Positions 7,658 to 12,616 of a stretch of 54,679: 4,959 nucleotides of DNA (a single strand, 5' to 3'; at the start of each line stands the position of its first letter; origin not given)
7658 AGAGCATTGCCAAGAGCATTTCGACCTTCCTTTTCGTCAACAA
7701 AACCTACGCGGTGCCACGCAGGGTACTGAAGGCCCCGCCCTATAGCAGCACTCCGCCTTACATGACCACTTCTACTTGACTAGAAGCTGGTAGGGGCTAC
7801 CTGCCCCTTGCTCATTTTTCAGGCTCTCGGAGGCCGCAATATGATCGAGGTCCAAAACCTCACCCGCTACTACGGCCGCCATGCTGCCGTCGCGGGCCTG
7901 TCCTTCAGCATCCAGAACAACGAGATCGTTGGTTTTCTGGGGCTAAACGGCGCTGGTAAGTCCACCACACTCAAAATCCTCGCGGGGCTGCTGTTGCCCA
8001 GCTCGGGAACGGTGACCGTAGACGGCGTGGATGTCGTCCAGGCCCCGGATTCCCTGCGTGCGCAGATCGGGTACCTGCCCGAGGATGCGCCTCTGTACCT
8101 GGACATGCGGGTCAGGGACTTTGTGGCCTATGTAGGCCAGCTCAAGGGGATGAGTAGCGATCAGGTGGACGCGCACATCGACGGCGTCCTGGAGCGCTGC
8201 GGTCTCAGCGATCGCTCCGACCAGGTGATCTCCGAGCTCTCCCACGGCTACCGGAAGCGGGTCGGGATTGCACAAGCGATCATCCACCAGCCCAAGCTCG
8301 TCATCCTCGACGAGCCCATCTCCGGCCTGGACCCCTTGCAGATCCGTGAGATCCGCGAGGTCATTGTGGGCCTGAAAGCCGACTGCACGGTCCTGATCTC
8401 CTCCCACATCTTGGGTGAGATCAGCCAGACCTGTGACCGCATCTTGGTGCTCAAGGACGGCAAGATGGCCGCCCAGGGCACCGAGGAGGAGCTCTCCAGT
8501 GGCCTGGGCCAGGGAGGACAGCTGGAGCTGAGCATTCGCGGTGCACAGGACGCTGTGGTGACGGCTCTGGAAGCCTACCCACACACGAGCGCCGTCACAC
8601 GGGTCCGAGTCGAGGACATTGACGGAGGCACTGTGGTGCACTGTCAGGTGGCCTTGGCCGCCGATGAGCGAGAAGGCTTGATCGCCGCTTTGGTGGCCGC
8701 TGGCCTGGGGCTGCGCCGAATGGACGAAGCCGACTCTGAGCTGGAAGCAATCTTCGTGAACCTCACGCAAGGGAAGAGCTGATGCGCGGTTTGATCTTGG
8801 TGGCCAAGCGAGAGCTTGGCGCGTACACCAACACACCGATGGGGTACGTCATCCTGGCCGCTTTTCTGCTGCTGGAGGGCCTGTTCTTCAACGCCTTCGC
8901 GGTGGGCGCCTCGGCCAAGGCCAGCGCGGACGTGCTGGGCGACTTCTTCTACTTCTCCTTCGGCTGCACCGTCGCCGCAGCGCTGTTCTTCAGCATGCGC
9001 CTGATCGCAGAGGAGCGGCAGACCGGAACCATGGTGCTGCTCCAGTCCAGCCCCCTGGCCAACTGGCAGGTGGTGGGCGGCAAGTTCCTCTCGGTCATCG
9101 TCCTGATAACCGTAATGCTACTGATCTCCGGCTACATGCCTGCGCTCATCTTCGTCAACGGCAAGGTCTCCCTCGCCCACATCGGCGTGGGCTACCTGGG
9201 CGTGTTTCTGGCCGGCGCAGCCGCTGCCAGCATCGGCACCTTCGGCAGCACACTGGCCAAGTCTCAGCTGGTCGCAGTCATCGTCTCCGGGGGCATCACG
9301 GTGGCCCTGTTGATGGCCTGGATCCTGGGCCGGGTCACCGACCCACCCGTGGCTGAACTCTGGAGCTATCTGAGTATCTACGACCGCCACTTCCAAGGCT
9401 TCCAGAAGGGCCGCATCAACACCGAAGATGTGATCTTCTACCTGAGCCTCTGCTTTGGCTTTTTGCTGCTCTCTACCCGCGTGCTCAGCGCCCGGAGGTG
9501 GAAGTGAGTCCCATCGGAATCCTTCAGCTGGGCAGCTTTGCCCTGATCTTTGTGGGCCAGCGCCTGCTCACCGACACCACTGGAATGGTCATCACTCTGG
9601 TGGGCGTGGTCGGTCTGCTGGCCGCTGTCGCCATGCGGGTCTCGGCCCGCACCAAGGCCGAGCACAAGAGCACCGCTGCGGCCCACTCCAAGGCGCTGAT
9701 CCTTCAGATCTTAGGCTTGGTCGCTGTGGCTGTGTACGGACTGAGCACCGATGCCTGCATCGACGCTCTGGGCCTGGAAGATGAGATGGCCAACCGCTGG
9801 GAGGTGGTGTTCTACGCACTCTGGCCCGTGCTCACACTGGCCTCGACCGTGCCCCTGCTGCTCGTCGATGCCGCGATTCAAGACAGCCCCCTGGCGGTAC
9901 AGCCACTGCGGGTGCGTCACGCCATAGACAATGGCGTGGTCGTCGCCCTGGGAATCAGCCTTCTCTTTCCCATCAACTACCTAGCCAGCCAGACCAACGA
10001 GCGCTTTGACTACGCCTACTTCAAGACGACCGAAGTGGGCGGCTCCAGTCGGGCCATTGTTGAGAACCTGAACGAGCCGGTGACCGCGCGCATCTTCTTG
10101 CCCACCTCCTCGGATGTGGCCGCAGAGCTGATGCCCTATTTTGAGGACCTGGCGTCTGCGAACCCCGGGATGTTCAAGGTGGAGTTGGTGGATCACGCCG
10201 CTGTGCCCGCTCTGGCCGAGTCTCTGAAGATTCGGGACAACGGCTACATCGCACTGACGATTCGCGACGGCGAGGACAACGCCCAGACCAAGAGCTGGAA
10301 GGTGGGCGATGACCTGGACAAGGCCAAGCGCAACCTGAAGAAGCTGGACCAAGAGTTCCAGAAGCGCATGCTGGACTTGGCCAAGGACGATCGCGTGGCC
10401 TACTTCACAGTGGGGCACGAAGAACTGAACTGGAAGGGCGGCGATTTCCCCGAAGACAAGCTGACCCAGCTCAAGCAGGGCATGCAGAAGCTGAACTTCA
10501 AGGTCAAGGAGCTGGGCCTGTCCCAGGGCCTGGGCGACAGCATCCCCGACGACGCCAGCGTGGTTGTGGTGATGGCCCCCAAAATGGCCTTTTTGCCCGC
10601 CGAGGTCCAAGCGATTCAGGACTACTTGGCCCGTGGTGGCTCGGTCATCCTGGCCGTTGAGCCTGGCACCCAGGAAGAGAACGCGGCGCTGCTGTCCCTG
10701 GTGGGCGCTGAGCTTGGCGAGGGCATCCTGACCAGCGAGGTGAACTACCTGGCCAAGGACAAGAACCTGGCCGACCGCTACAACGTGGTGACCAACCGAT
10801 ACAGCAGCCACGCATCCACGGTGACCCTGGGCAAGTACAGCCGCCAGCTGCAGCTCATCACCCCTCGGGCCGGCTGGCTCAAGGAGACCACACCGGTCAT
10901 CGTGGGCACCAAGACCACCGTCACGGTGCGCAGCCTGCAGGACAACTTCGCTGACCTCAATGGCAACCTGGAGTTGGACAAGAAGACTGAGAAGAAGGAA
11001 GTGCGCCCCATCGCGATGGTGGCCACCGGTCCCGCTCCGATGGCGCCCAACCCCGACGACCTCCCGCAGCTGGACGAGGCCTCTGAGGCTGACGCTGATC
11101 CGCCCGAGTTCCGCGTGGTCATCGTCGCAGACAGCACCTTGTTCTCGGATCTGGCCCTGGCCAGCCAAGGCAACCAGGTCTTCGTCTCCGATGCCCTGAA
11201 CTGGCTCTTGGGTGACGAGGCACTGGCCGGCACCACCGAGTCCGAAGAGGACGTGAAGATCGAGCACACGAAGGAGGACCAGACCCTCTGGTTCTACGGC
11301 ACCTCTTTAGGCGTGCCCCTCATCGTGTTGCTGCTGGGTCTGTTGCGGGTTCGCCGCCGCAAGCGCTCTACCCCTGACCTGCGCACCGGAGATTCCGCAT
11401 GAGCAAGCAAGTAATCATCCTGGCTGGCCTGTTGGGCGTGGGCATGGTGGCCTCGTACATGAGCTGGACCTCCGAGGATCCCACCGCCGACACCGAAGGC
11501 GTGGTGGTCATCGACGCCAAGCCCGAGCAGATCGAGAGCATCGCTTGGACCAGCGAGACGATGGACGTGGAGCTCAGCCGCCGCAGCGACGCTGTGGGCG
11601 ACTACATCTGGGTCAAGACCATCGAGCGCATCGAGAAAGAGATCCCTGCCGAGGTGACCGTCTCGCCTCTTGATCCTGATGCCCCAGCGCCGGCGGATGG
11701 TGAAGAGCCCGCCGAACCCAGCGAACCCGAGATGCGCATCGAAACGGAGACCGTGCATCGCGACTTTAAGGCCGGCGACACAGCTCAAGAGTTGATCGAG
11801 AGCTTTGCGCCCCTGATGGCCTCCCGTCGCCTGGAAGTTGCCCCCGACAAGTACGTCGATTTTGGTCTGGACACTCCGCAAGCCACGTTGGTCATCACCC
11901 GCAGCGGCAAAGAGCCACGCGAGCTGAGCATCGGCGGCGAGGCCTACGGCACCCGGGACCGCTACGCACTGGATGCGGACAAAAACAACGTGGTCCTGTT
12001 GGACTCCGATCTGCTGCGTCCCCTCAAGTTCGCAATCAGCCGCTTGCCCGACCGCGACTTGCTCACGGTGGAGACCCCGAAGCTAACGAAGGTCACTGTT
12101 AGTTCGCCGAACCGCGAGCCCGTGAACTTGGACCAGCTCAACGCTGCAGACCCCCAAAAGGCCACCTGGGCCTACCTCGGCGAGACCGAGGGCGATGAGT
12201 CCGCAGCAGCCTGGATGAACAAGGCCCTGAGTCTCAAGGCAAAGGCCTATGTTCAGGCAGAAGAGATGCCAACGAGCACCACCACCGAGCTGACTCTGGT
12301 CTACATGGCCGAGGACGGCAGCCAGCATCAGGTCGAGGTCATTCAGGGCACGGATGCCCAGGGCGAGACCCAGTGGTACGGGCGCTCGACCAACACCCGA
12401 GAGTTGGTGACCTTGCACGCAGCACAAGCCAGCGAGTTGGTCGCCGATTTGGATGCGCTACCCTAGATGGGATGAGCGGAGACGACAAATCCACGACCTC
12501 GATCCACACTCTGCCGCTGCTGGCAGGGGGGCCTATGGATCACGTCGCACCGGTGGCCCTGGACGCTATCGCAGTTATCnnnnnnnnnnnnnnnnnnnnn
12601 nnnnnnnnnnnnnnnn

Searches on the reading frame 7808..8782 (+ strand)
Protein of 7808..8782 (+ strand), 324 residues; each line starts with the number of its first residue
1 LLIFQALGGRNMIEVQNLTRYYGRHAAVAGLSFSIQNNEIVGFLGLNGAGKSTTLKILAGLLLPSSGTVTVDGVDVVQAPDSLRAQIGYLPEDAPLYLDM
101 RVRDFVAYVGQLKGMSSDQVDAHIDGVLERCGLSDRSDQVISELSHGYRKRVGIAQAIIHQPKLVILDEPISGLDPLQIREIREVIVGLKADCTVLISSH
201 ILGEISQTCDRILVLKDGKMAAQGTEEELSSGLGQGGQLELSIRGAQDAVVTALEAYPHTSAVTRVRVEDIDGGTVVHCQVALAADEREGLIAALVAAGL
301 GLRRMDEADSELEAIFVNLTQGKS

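Call 73: search_protein_families(library=pfam, proteins=[window:7808-8782:+], max_evalue=0.001)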
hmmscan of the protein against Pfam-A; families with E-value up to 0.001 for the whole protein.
window:7808-8782:+ (324 aa): 2 families
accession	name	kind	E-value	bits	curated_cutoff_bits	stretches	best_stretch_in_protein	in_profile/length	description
PF00005.33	ABC_tran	-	4.7e-32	111.9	25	1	30-171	3-136/137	ABC transporter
PF13304.12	AAA_21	-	8.4e-09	36.3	27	1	139-203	233-301/304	AAA domain, putative AbiEii toxin, Type IV TA system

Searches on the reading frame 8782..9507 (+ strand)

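Call 73: search_protein_families(library=pfam, proteins=[window:8782-9507:+], max_evalue=0.001)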
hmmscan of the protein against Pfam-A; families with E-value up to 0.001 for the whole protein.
window:8782-9507:+ (241 aa): 4 families
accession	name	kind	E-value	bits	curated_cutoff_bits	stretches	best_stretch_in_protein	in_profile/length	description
PF12679.13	ABC2_membrane_2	-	3.5e-11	43.3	27.2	1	56-182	73-201/283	ABC-2 family transporter protein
PF12698.13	ABC2_membrane_3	-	3.4e-08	33.4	31.6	1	47-185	159-290/347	ABC-2 family transporter protein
PF01061.29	ABC2_membrane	-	8.3e-06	25.9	26.9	1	6-178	5-175/211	ABC-2 type transporter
PF13346.12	ABC2_membrane_5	-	3.9e-05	23.7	25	1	52-182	31-164/205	ABC-2 family transporter protein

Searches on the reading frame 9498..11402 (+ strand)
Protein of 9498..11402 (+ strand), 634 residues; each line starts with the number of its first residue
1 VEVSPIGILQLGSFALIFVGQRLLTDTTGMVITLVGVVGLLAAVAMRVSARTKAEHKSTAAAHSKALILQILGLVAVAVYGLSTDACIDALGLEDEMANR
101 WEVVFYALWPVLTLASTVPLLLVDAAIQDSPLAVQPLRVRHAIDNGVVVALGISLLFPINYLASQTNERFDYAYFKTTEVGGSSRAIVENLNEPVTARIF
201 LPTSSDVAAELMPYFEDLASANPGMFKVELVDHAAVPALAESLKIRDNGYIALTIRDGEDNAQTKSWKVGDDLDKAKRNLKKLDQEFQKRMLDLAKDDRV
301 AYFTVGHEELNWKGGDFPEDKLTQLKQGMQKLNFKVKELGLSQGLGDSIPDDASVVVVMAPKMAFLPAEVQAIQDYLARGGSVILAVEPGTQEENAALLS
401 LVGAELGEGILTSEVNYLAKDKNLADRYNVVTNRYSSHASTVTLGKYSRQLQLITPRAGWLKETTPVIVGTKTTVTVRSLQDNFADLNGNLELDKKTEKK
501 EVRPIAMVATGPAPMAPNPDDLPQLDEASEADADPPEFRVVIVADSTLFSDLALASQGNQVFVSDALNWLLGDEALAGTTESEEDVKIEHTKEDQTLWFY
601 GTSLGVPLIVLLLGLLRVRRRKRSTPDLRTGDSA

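Call 7: search_protein_families(library=pfam, proteins=[window:9498-11402:+], max_evalue=0.001)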
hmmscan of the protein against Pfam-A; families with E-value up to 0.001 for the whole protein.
window:9498-11402:+ (634 aa): 3 families
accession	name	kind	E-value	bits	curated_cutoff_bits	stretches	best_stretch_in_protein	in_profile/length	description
PF09822.16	ABC_transp_aux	-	1.3e-12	48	34.7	1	302-553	5-263/288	ABC-type uncharacterized transport system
PF23355.1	IFT52_GIFT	-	1.3e-05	24.8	27.2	1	324-393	17-86/246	IFT52 GIFT domain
PF14258.12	DUF4350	-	0.00017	22.4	30.4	1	352-563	37-177/181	Domain of unknown function (DUF4350)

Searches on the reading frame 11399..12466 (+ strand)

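Call 73: search_protein_families(library=pfam, proteins=[window:11399-12466:+], max_evalue=0.001)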
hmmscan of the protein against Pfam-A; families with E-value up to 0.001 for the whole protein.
window:11399-12466:+ (355 aa): 1 family
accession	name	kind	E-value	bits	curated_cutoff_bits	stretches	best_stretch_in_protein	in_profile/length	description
PF14238.11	DUF4340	-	3.6e-17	63.6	25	1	127-289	14-174/183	Domain of unknown function (DUF4340)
